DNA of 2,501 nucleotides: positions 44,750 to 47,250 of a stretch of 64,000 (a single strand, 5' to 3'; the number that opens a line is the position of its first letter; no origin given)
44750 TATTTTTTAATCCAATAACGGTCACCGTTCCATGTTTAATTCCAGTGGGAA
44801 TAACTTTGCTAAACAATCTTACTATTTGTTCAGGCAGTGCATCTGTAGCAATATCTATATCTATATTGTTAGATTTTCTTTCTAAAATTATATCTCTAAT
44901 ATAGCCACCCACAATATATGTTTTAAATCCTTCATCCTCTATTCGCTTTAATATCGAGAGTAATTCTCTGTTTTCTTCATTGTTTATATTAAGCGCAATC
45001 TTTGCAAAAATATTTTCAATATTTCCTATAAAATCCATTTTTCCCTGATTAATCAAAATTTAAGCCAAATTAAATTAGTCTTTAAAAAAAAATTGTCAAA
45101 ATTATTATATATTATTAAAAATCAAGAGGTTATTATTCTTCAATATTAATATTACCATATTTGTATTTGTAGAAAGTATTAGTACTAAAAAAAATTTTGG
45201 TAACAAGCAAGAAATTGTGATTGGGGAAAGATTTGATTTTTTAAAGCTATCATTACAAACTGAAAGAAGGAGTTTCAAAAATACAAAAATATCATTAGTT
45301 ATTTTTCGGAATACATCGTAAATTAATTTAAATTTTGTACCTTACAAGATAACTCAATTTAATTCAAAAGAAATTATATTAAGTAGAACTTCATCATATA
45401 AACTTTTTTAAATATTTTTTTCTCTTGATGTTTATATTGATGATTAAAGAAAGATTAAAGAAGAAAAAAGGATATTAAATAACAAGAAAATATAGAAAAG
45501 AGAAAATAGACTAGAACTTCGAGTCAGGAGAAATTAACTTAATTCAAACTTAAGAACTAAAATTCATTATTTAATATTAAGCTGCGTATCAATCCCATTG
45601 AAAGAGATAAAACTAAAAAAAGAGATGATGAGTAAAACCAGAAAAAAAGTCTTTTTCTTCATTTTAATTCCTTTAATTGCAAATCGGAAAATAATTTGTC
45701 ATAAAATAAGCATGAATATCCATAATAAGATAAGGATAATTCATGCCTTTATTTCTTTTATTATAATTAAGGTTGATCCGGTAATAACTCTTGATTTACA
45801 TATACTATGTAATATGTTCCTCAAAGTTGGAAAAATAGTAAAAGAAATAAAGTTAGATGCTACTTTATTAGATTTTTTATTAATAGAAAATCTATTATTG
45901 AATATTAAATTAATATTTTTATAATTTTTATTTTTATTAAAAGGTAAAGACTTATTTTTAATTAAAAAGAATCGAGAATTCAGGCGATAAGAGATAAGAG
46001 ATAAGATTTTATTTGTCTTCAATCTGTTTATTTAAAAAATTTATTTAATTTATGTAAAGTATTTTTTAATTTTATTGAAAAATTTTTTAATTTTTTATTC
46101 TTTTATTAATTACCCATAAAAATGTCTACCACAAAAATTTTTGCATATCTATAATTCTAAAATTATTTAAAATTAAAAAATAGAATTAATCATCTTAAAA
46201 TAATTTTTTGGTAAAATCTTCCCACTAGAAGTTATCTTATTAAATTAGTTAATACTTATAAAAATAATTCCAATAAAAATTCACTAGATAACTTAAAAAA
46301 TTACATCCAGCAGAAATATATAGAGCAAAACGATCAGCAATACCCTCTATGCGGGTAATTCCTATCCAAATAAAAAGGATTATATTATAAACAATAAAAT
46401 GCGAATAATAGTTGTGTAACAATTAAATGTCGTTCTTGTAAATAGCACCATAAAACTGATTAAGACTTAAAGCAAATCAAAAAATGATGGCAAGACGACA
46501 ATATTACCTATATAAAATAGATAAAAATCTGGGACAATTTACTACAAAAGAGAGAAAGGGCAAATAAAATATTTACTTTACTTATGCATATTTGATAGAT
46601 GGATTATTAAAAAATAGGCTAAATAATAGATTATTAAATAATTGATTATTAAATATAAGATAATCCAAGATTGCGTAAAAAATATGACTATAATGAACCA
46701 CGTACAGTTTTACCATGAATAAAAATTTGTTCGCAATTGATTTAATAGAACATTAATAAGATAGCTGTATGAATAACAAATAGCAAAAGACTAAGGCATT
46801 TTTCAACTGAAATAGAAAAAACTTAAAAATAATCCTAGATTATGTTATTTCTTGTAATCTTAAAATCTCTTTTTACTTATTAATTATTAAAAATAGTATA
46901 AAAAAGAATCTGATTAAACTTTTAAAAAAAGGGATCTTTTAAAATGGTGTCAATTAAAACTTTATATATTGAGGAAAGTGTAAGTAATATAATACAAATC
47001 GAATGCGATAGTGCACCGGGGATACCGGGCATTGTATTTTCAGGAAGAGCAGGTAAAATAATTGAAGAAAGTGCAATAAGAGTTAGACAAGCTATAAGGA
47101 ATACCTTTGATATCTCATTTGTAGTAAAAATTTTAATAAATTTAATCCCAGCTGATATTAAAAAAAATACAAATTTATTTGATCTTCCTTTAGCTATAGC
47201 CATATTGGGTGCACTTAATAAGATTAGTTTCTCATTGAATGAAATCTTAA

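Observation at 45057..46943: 1.9 kb gene-free, extremely AT-rich island between divergent cca and comM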

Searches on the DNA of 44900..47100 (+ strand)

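Call 5: search_rna_families(source=window, start=44900, end=47100, threshold=evalue, max_evalue=10, show_alignments=3)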
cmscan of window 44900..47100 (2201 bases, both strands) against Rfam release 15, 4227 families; matches with E-value up to 10: 2.
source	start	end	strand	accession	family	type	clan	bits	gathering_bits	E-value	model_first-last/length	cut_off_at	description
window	45656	45720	-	RF01987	ZEB2_AS1_4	Gene; lncRNA;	-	25.8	50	6.1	1-78/78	no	ZEB2 antisense RNA 1 conserved region 4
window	45136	45174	-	RF04147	MIR6224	Gene; miRNA;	-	16.3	171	4.4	69-107/176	no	MIR6224 microRNA precursor family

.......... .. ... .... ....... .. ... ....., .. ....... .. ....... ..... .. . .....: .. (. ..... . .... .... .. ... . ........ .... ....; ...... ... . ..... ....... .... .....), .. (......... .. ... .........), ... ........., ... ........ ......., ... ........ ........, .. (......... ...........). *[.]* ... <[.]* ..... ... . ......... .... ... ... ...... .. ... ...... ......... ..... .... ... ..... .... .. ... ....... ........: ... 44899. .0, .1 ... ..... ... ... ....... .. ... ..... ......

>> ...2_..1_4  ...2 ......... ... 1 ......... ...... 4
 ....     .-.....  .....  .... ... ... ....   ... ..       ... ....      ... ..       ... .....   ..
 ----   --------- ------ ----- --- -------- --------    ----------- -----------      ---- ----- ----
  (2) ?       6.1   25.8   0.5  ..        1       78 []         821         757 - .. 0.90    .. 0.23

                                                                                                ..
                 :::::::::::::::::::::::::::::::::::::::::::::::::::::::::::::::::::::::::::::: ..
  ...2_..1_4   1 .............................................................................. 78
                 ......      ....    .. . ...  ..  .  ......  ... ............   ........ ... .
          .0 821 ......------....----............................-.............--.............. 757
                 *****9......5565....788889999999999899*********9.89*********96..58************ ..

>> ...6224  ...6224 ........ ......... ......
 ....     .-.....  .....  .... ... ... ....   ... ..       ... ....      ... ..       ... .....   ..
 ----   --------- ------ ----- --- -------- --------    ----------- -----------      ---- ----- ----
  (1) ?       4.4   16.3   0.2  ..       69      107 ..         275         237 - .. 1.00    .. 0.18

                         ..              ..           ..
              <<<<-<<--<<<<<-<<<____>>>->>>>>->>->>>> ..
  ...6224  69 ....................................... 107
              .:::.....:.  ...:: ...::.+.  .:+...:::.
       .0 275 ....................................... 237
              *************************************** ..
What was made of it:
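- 46251..46845 (.): Right half of the insert, A-rich on the plus strand, with no coding, RNA or repeat signal. No Rfam match (call 5).
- On Known structured RNA family (Rfam 15): At E ≤ 10 there are only two chance eukaryotic hits (call 5).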

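Call 28: search_dna_similar(query=window:45057-46943:+, collection=phages, mode=distant, max_evalue=0.001, max_rows=10)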
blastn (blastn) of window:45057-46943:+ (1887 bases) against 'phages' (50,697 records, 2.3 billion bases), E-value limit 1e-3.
No match.

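Call 29: search_dna_similar(query=window:45057-46943:+, collection=plasmids, mode=distant, max_evalue=0.001, max_rows=10)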
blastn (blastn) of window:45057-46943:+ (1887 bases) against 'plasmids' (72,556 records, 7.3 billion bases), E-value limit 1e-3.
No match.
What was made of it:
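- Tried and rejected: Phages and plasmids gave no match (calls 28, 29).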

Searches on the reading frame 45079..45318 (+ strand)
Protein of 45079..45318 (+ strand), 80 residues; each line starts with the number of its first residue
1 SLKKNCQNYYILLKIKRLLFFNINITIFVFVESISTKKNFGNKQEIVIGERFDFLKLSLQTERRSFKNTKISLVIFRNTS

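Call 58: search_protein_families(library=phrogs, max_evalue=0.1, proteins=[window:45079-45318:+])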
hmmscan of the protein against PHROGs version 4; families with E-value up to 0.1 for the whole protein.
window:45079-45318:+ (80 aa): 0 families

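Call 59: search_protein_families(library=ncbifam, max_evalue=0.1, proteins=[window:45079-45318:+])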
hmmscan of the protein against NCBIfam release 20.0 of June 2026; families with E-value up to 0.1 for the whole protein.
window:45079-45318:+ (80 aa): 0 families

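Call 95: search_protein_families(library=padloc, max_evalue=0.1, proteins=[window:45079-45318:+])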
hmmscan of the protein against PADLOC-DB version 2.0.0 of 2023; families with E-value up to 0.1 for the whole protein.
window:45079-45318:+ (80 aa): 0 families
